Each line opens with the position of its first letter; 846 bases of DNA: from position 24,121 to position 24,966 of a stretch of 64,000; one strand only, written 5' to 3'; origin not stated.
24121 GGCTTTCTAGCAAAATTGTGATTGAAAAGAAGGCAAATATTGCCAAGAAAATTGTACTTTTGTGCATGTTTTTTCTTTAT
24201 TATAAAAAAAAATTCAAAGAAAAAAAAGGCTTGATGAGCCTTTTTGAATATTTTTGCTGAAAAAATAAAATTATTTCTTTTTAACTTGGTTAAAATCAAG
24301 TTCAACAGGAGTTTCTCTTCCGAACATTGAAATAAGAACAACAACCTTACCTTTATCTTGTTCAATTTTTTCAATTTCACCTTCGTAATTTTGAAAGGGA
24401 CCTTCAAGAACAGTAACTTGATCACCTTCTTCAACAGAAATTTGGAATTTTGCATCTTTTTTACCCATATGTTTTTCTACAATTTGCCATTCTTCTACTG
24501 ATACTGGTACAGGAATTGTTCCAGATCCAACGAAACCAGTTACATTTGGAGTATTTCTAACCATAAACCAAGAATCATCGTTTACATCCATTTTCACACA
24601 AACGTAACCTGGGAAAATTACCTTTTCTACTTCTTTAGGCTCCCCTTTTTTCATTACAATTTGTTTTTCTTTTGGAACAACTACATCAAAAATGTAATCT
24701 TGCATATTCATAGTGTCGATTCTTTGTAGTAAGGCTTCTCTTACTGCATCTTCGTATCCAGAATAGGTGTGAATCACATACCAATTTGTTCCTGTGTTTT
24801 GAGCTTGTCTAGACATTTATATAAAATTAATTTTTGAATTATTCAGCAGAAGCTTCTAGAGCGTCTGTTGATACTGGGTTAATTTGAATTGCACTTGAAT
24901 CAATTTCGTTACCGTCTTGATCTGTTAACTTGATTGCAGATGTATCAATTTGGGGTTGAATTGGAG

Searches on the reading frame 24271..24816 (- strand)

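Call 8: search_protein_families(library=pfam, proteins=[window:24271-24816:-], max_evalue=0.01)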
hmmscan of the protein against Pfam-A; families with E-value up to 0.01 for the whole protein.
window:24271-24816:- (181 aa): 4 families
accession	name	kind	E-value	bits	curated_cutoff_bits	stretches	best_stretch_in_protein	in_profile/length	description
PF02357.24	NusG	-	8e-26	90.8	22.2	1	11-111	2-90/93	Transcription termination factor nusG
PF00467.35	KOW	-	2e-07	31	22.3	1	130-160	1-31/32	KOW motif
PF23284.2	KOW2_Spt5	-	3.7e-06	27.1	28.9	1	131-180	2-49/50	Transcription elongation factor SPT5, second KOW domain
PF23291.1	KOW4_SPT5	-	0.0016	18.8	27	1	127-151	8-32/55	Transcription elongation factor SPT5, fourth KOW domain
